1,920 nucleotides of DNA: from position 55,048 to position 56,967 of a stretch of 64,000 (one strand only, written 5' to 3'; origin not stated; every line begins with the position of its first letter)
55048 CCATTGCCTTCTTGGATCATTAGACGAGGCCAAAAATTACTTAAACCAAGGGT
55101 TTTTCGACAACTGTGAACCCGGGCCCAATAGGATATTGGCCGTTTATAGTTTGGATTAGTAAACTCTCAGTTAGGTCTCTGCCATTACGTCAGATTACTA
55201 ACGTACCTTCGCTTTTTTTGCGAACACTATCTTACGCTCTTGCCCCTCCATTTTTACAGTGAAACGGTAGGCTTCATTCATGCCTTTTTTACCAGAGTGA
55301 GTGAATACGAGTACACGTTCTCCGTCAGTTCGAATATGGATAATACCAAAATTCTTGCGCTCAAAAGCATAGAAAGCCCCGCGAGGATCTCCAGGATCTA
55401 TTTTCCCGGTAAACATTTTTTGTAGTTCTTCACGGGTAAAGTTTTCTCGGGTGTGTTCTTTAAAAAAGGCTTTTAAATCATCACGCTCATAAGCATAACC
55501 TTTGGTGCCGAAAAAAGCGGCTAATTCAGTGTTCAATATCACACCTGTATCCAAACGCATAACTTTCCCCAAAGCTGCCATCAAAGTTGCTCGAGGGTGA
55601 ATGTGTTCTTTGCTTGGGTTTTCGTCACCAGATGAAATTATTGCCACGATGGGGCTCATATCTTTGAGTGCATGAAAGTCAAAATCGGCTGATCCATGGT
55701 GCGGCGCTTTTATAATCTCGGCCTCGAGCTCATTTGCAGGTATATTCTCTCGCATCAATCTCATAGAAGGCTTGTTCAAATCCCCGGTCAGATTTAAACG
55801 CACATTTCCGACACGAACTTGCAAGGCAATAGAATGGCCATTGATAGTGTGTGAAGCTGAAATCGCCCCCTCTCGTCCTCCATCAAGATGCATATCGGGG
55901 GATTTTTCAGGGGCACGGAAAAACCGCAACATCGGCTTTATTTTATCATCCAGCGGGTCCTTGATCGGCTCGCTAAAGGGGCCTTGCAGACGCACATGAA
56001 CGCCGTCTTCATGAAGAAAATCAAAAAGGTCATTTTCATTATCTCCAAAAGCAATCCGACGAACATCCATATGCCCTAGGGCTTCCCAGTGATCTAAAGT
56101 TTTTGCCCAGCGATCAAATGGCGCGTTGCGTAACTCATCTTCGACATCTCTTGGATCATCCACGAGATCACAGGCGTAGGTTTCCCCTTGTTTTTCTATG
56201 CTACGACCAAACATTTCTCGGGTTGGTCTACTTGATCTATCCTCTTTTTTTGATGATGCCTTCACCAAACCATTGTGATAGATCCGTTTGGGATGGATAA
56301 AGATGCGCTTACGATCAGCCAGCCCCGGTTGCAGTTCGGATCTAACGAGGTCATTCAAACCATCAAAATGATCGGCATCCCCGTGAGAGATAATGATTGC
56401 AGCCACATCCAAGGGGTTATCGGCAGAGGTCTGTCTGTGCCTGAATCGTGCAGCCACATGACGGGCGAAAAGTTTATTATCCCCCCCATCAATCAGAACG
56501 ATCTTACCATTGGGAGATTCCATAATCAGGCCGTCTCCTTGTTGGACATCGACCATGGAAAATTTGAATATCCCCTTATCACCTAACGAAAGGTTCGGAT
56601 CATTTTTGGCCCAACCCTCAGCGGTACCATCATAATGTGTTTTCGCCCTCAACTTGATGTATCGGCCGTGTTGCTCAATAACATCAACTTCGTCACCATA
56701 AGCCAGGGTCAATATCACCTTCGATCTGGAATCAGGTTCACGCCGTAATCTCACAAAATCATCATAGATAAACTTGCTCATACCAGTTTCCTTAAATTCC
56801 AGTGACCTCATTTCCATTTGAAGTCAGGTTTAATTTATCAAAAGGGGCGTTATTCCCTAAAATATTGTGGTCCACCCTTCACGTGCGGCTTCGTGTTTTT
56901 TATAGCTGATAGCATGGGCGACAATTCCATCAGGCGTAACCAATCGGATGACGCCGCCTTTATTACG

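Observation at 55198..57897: Two-gene module: DUF2278(YukJ)-lamin-tail-domain protein followed by an SH3b + ComEC-type MBL hydrolase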

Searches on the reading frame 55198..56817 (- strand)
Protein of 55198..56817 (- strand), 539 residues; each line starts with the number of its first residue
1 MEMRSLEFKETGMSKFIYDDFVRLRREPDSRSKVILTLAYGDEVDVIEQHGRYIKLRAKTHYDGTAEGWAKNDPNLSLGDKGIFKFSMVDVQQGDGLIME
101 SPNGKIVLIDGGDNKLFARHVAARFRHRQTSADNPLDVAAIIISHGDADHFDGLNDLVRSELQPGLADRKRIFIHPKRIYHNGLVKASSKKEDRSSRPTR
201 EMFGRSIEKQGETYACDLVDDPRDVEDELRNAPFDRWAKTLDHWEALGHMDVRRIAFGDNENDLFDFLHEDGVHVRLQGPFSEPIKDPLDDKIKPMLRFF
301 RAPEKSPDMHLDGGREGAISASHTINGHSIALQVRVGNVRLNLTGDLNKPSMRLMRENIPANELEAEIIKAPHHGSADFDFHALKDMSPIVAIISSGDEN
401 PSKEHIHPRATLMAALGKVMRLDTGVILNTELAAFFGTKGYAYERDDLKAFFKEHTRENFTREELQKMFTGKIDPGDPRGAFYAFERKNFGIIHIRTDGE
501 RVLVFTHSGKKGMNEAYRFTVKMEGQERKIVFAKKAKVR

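Call 3: search_protein_families(library=pfam, proteins=[window:55198-56817:-], max_evalue=0.01)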
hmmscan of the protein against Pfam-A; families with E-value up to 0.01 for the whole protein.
window:55198-56817:- (539 aa): 3 families
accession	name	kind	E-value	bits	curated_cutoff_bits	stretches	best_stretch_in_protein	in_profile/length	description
PF08239.17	SH3_3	-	8.7e-08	32.7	27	1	21-72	2-50/54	Bacterial SH3 domain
PF00753.33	Lactamase_B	-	4.2e-06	27.3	22.7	1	100-189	12-95/196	Metallo-beta-lactamase superfamily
PF12706.13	Lactamase_B_2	-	0.00015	21.9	27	1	107-162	3-53/200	Beta-lactamase superfamily domain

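Call 4: search_protein_families(library=padloc, proteins=[window:55198-56817:-], max_evalue=0.01)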
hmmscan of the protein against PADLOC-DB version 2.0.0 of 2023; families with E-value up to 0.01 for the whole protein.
window:55198-56817:- (539 aa): 7 families
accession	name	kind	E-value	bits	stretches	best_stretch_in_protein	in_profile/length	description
PDLC03854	LmuA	-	2.3e-13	48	2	85-164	4-83/345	-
PDLC03805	RTasMBL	-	5.1e-12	43.6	2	93-192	10-94/322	DRT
PDLC02158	Avs1a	-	5.8e-12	43.5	1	85-211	2-119/392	-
PDLC04675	PDC-M48B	-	5.1e-09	33.8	2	322-399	152-232/291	-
PDLC04677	PDC-M48B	-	4.8e-05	20.8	1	87-162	6-87/339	-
PDLC04676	PDC-M48B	-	0.00065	16.6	0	105-158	32-81/357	-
PDLC04673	PDC-M48B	-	0.0031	14.9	0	326-398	158-231/296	-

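Call 5: search_protein_families(library=ncbifam, proteins=[window:55198-56817:-], max_evalue=0.01)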
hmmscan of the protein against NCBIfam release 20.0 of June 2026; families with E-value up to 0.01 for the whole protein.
window:55198-56817:- (539 aa): 6 families
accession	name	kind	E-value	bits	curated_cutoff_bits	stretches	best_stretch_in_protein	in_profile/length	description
NF041809.1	Avs1a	equivalog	7.1e-13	48.1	420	1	90-212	3-116/387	AVAST type 1 anti-phage system MBL fold metallo-hydrolase Avs1a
TIGR00361.1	ComEC_Rec2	equivalog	2.3e-12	45.9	190.05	2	324-403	561-639/663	DNA internalization-related competence protein ComEC/Rec2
NF008580.0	PRK11539.1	equivalog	1.6e-08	33.4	969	1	323-379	618-673/758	ComEC family protein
NF049846.1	blaAHM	exception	4.6e-07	29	590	1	321-404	189-270/304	AHM family subclass B3-like metallo-beta-lactamase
NF058524.1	6A-MBL_enzyme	equivalog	5.1e-06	25.8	220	1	91-175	4-95/346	anti-phage 6A-MBL system MBL-fold protein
NF000456.2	blaMSI-1_fam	exception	0.0029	16.9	550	1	98-160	52-109/289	MSI-1 family subclass B3 metallo-beta-lactamase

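Call 8: search_solved_structures(query=window:55198-56817:-, max_evalue=1, show_alignments=2)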
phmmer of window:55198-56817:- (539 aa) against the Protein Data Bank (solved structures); distinct sequences matched with E-value up to 1: 11.
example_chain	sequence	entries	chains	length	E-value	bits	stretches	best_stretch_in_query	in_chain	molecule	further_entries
9ic4_A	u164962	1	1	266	7.3e-11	44.8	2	85-160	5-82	Competence protein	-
30bt_A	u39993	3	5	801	6.1e-09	38.5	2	84-160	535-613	Beta-lactamase-like domain | ComEC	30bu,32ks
9vc6_A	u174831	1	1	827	3.7e-06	29.3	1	323-418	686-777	Competence protein ComEC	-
8hxe_A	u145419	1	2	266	0.15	14.1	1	95-159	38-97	Metallo-beta-lactamase L1 type 3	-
8hxi_A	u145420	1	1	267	0.15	14.1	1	95-159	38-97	Metallo-beta-lactamase L1 type 3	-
8hxi_B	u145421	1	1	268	0.16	14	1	95-159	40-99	Metallo-beta-lactamase L1 type 3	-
1sml_A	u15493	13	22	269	0.16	14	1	95-159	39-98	PROTEIN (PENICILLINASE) | Metallo-beta-lactamase L1 | Metallo-beta-lactamase L1 type 3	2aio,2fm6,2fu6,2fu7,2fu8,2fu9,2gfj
5evb_A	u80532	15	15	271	0.16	14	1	95-159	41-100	Metallo-beta-lactamase L1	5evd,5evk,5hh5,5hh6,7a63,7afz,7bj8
4fx7_A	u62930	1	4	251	0.18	13.9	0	490-518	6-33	Imidazole glycerol phosphate synthase subunit HisF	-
9vc9_A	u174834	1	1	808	0.29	13.2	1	326-396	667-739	Dna internalization-related competence protein rec2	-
2qjs_A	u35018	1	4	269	0.77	11.8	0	95-159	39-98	Metallo-beta-lactamase L1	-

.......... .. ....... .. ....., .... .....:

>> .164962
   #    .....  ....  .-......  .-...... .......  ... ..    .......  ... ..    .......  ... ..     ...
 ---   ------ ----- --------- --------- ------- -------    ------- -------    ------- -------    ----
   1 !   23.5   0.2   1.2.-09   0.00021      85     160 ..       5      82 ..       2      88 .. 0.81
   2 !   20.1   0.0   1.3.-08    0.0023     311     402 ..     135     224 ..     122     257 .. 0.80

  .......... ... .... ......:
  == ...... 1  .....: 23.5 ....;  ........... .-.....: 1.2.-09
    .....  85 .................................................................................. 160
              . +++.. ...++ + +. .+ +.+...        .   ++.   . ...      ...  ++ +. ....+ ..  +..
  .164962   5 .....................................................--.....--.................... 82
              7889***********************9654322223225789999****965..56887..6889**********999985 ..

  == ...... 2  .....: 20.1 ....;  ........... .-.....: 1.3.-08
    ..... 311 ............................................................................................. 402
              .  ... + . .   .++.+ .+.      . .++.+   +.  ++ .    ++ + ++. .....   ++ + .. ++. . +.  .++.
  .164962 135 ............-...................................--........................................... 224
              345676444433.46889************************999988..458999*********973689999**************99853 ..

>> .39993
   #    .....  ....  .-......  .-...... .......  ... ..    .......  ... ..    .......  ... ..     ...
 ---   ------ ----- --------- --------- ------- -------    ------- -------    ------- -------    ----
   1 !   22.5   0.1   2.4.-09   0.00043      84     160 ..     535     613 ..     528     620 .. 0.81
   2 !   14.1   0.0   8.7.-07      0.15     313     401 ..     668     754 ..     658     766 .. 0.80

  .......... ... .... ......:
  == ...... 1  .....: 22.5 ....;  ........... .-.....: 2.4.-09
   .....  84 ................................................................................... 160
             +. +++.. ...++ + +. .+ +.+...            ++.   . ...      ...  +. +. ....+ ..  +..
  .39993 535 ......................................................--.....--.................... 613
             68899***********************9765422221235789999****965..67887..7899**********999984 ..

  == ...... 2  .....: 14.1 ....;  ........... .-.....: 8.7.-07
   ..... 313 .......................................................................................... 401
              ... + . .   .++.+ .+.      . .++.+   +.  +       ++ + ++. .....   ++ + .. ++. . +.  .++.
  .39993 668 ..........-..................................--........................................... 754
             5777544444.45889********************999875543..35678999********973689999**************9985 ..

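Call 10: find_homologous_proteins(query=window:55198-56817:-, max_evalue=0.001)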
Query window:55198-56817:- (539 aa): 2471 proteins with E <= 0.001 among 8000 candidates; the best 120 are listed.
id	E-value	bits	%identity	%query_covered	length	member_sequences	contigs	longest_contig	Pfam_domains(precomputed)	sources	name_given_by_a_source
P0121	0.0e+0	1155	95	98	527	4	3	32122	PF08239.18,PF00753.34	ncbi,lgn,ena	-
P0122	3.2e-251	853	71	98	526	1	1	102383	PF08239.18,PF00753.34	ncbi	-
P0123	1.7e-247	841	69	98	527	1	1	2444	PF08239.18,PF00753.34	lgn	-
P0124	1.3e-234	798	67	98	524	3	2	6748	PF00753.34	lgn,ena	-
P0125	1.2e-231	788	65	98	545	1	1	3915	PF12706.14,PF00753.34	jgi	-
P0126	6.6e-231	786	67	98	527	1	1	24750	PF12706.14,PF08239.18,PF00753.34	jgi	jgi:beta-lactamase superfamily II metal-dependent hydrolase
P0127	8.0e-230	782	64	98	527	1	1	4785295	PF12706.14,PF00753.34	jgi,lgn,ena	-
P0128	9.6e-229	779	66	98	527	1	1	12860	PF00753.34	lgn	-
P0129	8.9e-226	769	65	98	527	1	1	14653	PF12706.14,PF00753.34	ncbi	-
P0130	3.4e-223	760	64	98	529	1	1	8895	PF12706.14,PF08239.18,PF00753.34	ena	-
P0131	4.0e-223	760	64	98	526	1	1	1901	PF12706.14,PF08239.18,PF00753.34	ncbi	-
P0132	4.5e-223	760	63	99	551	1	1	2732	PF00753.34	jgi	-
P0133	4.1e-221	754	64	98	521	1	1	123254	PF12706.14,PF08239.18,PF00753.34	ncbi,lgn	ncbi:MAG: MBL fold metallo-hydrolase [Pseudomonadota bacterium]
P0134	7.1e-221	753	63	98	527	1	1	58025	PF12706.14,PF08239.18,PF00753.34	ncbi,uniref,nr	ncbi:MBL fold metallo-hydrolase [Pelagibius sp.]|uniref:MBL fold metallo-hydrolase n=1 Tax=Pelagibiu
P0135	1.4e-218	745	63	98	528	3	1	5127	PF12706.14,PF00753.34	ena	-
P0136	1.4e-213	729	62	98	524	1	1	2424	PF12706.14,PF08239.18,PF00753.34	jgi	jgi:beta-lactamase superfamily II metal-dependent hydrolase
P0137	7.8e-212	723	61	98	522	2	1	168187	PF08239.18,PF00753.34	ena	-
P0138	2.1e-208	712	61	97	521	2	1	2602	PF12706.14,PF18348.8,PF08239.18,PF00753.34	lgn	-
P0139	4.3e-208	711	62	99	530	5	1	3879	PF08239.18,PF00753.34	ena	-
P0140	9.8e-208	709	61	97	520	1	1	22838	PF08239.18,PF00753.34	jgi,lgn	-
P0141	2.9e-206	705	61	98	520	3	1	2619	PF12706.14,PF08239.18,PF00753.34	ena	-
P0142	2.2e-205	702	60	98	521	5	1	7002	PF08239.18,PF00753.34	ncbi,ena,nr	ncbi:MAG: SH3 domain-containing protein [Proteobacteria bacterium]|nr:SH3 domain-containing protein 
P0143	1.7e-204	699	61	98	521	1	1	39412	PF08239.18,PF00753.34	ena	-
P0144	1.0e-203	696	59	97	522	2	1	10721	PF08239.18,PF00753.34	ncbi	-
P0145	1.5e-202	692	60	97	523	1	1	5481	PF08239.18,PF00753.34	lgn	-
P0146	2.1e-202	692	60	98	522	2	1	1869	PF08239.18,PF00753.34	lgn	-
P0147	2.5e-202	692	59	98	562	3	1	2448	PF08239.18,PF00753.34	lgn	-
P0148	4.4e-202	691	60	98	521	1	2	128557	PF12706.14,PF08239.18,PF00753.34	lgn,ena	-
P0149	7.6e-201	687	57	98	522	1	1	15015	PF12706.14,PF08239.18,PF00753.34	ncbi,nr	ncbi:MAG TPA: MBL fold metallo-hydrolase [Woeseiaceae bacterium]|nr:MBL fold metallo-hydrolase [Woes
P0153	1.6e-198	679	59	97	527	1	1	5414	PF12706.14,PF08239.18,PF00753.34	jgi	jgi:beta-lactamase superfamily II metal-dependent hydrolase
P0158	5.2e-197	674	57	97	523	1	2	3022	PF08239.18,PF00753.34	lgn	-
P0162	2.2e-196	672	59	98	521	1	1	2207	PF12706.14,PF18348.8,PF08239.18,PF00753.34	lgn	-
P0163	4.8e-196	671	60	98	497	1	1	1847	PF12706.14,PF08239.18,PF00753.34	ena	-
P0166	6.8e-195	667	58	97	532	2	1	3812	PF08239.18,PF00753.34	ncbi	-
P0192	3.7e-187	642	56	98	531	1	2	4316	PF08239.18,PF00753.34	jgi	jgi:hypothetical protein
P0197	7.2e-185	634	55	94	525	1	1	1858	PF12706.14,PF08239.18,PF00753.34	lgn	-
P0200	4.4e-184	631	56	96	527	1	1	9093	PF12706.14,PF08239.18,PF00753.34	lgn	-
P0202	7.3e-183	627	55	94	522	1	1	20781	PF23023.2,PF08239.18,PF00753.34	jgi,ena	-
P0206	1.2e-181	623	54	98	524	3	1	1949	PF08239.18,PF00753.34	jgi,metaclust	metaclust:\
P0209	1.1e-179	617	53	96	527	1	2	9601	PF12706.14,PF08239.18,PF00753.34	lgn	-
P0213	6.6e-179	614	54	97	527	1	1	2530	PF08239.18,PF00753.34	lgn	-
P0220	6.3e-176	604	53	99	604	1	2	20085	PF06347.20,PF08239.18,PF00753.34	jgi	jgi:beta-lactamase superfamily II metal-dependent hydrolase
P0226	1.2e-171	590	51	97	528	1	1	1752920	PF08239.18,PF00753.34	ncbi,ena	-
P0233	1.7e-170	587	53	98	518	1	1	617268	PF12706.14,PF00753.34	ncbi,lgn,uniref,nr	ncbi:metallo-beta-lactamase superfamily protein [Luteimonas cucumeris]|uniref:Metallo-beta-lactamase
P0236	2.5e-168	579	51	98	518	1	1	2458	PF12706.14,PF08239.18,PF00753.34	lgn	-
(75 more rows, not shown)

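Call 21: find_related_loci(query=A2, collection=metagenome_contigs, flank=10000)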
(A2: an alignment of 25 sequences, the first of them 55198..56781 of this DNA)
Query A2 (527 aa) in metagenome_contigs; peptide patterns used: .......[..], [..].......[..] (x = any residue, [..] = any of these).
493 stretches matched a pattern; 302 encode a relative of the query (tblastn E <= 1e-3); the best 80 are kept; 80 distinct loci.
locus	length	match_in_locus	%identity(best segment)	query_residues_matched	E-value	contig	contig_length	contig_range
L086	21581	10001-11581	95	1-527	0e+0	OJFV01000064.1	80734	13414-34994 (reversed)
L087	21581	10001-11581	64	1-527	0e+0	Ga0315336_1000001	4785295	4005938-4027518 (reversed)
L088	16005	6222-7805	63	1-527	0e+0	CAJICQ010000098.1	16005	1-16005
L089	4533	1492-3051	62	2-527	0e+0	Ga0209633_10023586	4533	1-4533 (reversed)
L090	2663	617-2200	59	1-527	0e+0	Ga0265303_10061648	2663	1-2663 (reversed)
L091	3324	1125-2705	58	2-527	0e+0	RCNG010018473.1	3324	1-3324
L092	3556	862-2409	57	4-527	0e+0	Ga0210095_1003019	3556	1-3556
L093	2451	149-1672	58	1-509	0e+0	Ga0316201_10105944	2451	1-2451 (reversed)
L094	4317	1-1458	58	34-527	0e+0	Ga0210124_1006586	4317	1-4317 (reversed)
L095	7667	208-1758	56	2-527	0e+0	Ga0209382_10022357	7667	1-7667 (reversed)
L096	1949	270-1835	54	2-527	0e+0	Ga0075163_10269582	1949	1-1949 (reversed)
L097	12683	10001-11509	55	4-509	0e+0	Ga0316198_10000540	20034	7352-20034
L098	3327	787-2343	54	1-520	0e+0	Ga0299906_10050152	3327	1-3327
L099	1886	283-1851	52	3-527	0e+0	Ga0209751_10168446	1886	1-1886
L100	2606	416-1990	54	3-526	0e+0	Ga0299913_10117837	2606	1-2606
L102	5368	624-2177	52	3-522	4e-169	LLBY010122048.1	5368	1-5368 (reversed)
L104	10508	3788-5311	52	3-509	5e-164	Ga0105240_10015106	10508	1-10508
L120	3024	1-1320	56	79-527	6e-164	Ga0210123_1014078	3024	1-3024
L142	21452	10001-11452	45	4-523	2e-129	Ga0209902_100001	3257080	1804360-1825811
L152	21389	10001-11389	45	4-509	4e-127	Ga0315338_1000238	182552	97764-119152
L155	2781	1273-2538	48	70-527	2e-132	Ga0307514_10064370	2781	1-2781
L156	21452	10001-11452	45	4-523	2e-129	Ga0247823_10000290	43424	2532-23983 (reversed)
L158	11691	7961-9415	43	1-527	3e-125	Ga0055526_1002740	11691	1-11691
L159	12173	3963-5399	44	4-527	2e-124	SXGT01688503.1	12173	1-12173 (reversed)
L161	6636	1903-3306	46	4-513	2e-124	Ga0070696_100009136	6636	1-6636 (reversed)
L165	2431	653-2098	45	3-527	1e-128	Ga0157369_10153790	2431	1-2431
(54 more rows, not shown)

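Call 35: predict_structure(alignment_id=A2)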
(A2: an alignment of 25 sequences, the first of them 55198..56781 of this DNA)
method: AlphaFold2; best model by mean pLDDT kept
length: 527 residues; sequences in the alignment: 25
mean_pLDDT: 84.9   pTM: 0.86
mean pLDDT of the five models: 84.9, 82.2, 81.3, 79.8, 79.1
residues with pLDDT >= 90: 283; 70-90: 150; 50-70: 86; < 50: 8
segments of 3 or more residues with pLDDT < 50: 467-474
pLDDT, mean of each block of 10 residues (from residue 1): 93 93 94 94 91 92 93 84 85 90 81 87 94 75 81 78 95 91 92 92 93 89 90 93 95 96 96 94 93 69 81 92 97 89 94 92 76 93 63 65 85 75 61 67 78 58 54 54 96 79 90 91 91
secondary structure, 60 per line:
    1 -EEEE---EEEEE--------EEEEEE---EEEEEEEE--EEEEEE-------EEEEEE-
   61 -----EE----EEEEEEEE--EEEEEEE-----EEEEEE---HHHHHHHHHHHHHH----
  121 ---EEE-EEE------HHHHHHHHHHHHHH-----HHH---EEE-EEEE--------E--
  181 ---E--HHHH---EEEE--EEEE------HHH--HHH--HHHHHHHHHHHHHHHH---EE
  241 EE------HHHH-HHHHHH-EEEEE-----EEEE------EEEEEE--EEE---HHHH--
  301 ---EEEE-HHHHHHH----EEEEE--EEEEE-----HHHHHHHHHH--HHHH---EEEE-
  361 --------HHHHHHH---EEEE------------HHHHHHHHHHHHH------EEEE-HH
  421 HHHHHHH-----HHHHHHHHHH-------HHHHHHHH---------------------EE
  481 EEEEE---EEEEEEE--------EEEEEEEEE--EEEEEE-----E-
elements in order: E2-5 E9-13 E22-27 E31-38 E41-46 E54-59 E72-79 E82-88 E94-99 H103-116 E124-126 E128-130 H137-150 E162-164 E166-169 H187-190 E194-197 E200-203 H220-235 E239-242 H249-252 H254-259 E261-265 E271-274 E281-286 E289-291 H295-298 E304-307 H309-315 E320-324 E327-331 H337-346 H349-352 E356-359 H369-375 E379-382 H395-407 E414-417 H419-427 H433-442 H450-457 E479-485 E489-495 E504-512 E515-520
